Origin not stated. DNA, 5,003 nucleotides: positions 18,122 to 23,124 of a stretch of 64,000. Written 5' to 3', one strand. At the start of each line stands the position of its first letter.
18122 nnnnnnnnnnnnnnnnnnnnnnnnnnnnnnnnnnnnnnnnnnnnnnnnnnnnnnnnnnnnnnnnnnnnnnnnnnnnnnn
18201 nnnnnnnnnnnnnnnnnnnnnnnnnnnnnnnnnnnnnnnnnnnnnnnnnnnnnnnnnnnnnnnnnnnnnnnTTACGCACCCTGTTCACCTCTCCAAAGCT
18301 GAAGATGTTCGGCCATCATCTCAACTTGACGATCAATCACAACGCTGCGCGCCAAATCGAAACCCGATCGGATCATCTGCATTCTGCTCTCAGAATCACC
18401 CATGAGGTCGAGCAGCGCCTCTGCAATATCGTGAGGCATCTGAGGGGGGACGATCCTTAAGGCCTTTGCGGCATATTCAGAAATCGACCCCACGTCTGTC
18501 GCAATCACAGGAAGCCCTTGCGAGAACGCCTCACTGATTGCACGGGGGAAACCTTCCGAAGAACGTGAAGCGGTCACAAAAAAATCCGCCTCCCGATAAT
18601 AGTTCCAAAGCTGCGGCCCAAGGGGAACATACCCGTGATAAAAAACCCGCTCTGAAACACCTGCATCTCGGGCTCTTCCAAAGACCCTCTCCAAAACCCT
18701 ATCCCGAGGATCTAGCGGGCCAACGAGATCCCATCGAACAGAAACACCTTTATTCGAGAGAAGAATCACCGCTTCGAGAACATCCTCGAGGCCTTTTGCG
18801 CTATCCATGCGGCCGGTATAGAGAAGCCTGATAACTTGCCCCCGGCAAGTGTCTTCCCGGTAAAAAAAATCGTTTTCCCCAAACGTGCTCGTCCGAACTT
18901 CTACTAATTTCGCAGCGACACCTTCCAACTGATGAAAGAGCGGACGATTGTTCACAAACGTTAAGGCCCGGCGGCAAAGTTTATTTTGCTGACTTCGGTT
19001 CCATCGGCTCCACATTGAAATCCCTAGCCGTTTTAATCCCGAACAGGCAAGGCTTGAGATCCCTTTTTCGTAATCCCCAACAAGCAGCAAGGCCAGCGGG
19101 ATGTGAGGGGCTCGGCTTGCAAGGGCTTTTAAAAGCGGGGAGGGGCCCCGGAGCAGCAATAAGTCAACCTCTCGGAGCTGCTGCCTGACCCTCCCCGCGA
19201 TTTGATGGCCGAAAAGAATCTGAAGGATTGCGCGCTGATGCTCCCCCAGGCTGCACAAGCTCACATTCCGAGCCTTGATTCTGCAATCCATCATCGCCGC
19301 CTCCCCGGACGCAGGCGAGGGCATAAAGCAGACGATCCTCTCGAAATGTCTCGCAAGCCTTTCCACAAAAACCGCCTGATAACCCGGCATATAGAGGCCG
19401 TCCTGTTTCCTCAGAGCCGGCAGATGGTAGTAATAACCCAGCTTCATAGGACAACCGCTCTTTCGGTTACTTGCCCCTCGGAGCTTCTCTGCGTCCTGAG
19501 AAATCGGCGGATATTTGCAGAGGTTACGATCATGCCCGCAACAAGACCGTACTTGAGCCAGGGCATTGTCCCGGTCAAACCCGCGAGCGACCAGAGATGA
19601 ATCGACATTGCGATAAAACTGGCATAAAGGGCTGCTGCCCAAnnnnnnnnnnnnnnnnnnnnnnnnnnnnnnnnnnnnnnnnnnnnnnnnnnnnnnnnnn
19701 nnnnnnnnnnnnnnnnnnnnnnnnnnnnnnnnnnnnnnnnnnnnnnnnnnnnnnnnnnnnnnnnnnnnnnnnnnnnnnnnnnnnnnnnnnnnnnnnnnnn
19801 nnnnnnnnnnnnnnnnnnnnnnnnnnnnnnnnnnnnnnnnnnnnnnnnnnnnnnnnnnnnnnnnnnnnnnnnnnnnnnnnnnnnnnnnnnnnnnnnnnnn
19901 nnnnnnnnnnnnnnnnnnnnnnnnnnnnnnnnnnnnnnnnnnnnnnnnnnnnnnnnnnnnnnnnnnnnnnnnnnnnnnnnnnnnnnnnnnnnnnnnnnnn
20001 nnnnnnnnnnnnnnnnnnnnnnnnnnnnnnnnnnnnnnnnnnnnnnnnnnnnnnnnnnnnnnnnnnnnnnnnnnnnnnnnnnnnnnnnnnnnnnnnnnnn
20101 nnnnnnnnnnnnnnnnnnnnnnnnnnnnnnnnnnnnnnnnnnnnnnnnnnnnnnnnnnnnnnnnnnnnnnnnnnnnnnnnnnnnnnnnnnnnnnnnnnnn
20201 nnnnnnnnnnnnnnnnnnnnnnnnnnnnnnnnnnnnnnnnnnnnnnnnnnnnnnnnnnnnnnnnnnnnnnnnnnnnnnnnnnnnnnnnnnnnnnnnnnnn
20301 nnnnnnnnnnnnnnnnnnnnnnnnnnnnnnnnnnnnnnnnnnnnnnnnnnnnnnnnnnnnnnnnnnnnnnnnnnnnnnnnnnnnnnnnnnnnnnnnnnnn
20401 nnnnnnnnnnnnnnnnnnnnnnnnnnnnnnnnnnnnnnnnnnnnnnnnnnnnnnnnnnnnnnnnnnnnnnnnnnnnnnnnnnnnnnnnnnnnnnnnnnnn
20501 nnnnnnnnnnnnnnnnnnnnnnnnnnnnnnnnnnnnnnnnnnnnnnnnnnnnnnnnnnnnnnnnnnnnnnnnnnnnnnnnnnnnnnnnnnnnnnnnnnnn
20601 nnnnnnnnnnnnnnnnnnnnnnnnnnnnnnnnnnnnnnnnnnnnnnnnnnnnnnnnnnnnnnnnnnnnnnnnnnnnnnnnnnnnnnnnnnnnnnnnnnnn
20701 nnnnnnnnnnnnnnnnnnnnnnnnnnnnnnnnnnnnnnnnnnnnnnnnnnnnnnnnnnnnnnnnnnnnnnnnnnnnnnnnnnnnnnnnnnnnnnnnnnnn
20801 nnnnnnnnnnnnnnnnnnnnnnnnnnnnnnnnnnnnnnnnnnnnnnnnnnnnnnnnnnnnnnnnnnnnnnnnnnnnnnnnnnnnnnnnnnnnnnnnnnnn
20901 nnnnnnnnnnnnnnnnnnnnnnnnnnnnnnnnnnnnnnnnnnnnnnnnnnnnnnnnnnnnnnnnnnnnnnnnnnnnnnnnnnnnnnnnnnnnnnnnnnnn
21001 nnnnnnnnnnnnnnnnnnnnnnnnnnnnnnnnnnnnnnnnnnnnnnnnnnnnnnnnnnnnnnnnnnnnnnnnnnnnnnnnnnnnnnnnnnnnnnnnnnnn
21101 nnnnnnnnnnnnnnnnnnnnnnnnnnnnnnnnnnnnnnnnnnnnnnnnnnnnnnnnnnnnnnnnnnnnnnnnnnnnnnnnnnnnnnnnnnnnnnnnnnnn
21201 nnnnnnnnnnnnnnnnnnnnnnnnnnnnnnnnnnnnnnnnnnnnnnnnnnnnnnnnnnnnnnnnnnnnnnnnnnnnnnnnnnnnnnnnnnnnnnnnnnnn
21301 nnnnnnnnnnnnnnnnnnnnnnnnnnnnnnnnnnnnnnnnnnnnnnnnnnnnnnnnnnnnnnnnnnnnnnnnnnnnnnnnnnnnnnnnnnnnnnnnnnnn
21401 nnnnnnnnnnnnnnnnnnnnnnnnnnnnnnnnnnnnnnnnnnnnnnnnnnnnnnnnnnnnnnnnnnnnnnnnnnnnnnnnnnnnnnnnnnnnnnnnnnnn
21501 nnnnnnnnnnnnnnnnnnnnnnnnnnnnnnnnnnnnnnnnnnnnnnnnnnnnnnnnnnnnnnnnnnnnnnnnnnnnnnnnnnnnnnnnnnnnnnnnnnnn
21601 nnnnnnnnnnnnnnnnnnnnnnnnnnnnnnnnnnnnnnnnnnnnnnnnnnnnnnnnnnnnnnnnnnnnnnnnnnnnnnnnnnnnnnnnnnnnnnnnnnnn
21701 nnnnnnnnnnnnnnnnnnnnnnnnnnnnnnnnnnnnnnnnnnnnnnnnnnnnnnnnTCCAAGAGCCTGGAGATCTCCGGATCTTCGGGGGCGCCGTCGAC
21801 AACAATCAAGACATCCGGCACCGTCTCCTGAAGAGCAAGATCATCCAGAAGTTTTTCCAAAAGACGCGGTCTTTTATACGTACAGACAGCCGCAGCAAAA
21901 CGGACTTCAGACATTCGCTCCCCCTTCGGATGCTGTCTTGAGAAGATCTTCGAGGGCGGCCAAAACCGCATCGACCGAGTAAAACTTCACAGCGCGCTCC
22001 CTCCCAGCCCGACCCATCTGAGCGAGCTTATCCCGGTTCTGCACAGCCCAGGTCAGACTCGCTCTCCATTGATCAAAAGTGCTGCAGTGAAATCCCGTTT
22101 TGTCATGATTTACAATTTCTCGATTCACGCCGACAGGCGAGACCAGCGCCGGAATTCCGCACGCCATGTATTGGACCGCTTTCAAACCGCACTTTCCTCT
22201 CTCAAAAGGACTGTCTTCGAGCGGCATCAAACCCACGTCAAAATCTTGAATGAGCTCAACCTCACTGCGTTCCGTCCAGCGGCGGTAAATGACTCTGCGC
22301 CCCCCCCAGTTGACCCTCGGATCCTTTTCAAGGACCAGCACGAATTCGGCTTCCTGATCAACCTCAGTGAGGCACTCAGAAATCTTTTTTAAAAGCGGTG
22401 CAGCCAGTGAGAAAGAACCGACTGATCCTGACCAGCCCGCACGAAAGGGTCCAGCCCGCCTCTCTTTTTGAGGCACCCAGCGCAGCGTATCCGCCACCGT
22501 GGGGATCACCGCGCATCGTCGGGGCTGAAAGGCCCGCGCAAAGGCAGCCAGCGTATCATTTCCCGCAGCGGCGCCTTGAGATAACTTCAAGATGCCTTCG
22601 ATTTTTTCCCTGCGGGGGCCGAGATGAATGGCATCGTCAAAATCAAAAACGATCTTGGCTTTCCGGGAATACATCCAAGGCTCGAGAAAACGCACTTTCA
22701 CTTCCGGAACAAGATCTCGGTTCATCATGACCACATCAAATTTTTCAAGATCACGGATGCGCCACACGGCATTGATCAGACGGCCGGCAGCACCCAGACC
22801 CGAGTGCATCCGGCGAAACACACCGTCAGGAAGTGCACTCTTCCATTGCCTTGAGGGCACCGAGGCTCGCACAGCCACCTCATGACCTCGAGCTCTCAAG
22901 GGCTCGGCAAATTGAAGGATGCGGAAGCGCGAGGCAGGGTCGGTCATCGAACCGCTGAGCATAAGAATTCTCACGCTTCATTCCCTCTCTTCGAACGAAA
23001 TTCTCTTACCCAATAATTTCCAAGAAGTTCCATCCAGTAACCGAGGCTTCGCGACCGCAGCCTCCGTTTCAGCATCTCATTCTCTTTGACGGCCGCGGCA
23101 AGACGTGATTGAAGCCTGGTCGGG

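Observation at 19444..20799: Wzy_C-family membrane protein of ambiguous role (polymerase, WaaL ligase or PglL-like O-oligosaccharyltransferase) as the only candidate transferase of the pathway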

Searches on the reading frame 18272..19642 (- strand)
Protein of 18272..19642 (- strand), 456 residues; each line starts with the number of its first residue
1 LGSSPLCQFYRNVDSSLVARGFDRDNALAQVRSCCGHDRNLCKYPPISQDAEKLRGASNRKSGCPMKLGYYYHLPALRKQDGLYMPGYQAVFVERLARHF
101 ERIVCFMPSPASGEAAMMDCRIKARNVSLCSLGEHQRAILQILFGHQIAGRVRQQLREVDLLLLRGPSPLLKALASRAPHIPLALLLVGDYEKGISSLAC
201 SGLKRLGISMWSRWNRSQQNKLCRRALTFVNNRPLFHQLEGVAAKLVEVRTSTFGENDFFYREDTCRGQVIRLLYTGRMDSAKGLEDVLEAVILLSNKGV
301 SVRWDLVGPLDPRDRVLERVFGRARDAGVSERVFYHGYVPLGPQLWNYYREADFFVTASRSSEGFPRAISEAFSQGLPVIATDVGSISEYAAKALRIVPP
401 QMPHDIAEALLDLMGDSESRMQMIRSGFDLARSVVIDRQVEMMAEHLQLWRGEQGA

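Call 6: search_protein_families(library=pfam, proteins=[window:18272-19642:-], max_evalue=0.001)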
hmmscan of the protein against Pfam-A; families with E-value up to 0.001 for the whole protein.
window:18272-19642:- (456 aa): 3 families
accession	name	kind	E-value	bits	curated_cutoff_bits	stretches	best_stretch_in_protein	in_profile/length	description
PF00534.26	Glycos_transf_1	-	1.3e-25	90.4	26.4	1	272-427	17-169/172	Glycosyl transferases group 1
PF13692.12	Glyco_trans_1_4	-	7.5e-25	88.3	27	1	272-416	3-142/142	Glycosyl transferases group 1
PF20706.3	GT4-conflict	-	0.00091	18.8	26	0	267-383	194-312/385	Family 4 Glycosyltransferase in conflict systems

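Call 38: search_protein_families(library=ncbifam, proteins=[window:18272-19447:-], max_evalue=0.00001)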
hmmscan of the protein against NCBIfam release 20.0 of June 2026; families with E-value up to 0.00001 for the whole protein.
window:18272-19447:- (391 aa): 10 families
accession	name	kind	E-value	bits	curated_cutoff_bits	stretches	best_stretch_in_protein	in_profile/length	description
NF041876.1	EPS_EpsE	equivalog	6.9e-20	71.6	400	1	200-362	209-372/389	exopolysaccharide biosynthesis GT4 family glycosyltransferase EpsE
TIGR03088.1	stp2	hypoth_equivalog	1.1e-11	44.4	409.05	1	199-359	188-346/374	TIGR03088 family PEP-CTERM/XrtA system glycosyltransferase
NF047684.1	TeichurnBiosyTuaC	equivalog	3.8e-09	36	550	1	208-359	222-362/391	teichuronic acid biosynthesis protein TuaC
TIGR03449.1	mycothiol_MshA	equivalog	2.3e-08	33.4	462.5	1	208-378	223-396/406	D-inositol-3-phosphate glycosyltransferase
TIGR04047.1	MSMEG_0565_glyc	hypoth_equivalog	1.2e-07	31.1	259.85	1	254-370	244-359/373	MSMEG_0565 family glycosyltransferase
NF007396.0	PRK09922.1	equivalog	1.3e-07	30.9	385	1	202-319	179-291/361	lipopolysaccharide 1,6-galactosyltransferase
NF046085.1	XrtY_assoc_Gly1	equivalog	3.2e-07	29.6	400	1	201-359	205-357/387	XrtY-associated glycosyltransferase XYAG1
NF038255.1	exopoly_VpsD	equivalog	6.4e-07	28.6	300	1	201-326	199-321/381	VpsD family glycosyltransferase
TIGR04005.1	wcaL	equivalog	2.7e-06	26.5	537.6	1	194-347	211-366/406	colanic acid biosynthesis glycosyltransferase WcaL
NF038295.1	EPS_HpsP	equivalog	3.2e-06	26.4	550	1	204-325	206-325/388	hormogonium polysaccharide biosynthesis glycosyltransferase HpsP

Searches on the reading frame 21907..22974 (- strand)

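Call 7: search_protein_families(library=pfam, proteins=[window:21907-22974:-], max_evalue=0.001)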
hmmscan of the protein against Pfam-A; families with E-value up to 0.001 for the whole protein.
window:21907-22974:- (355 aa): 3 families
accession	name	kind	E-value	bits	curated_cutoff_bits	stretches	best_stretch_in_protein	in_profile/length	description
PF00534.26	Glycos_transf_1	-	1.6e-10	41.2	26.4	1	245-327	93-172/172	Glycosyl transferases group 1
PF13692.12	Glyco_trans_1_4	-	1e-08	36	27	1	195-301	21-128/142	Glycosyl transferases group 1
PF13524.12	Glyco_trans_1_2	-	1.5e-05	25.4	25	1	222-342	23-143/144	Glycosyl transferase-like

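Call 80: search_protein_families(library=ncbifam, proteins=[window:21907-22974:-], max_evalue=0.01)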
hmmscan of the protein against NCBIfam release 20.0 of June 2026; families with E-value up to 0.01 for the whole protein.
window:21907-22974:- (355 aa): 9 families
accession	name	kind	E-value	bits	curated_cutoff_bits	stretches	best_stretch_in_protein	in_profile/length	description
TIGR03999.1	thiol_BshA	equivalog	5.9e-07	28.7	273.7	1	246-346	274-371/375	N-acetyl-alpha-D-glucosaminyl L-malate synthase BshA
TIGR02149.1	glgA_Coryne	subfamily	5.1e-06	25.9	302.4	1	263-338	297-380/391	glycogen synthase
TIGR03088.1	stp2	hypoth_equivalog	3.2e-05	23.1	409.05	1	268-346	291-371/374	TIGR03088 family PEP-CTERM/XrtA system glycosyltransferase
NF053787.1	GlcN_PG_synth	equivalog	0.00022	20.2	480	1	262-343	274-354/361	N-acetylglucosaminyl phosphatidylglycerol synthase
NF041876.1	EPS_EpsE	equivalog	0.00036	19.9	400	1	267-335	313-383/389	exopolysaccharide biosynthesis GT4 family glycosyltransferase EpsE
TIGR03449.1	mycothiol_MshA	equivalog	0.0021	17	462.5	1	262-345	316-400/406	D-inositol-3-phosphate glycosyltransferase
NF012028.0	PRK15484.1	subfamily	0.0048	16.1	618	1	258-346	287-376/380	lipopolysaccharide N-acetylglucosaminyltransferase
NF038229.1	Glyco4_Geo_Pelo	equivalog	0.0065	15.5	400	0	269-347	257-335/338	GPMC system family 4 glycosyltransferase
TIGR02472.1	sucr_P_syn_N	equivalog_domain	0.0084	15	576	0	263-337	354-430/439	sucrose-phosphate synthase, putative, glycosyltransferase domain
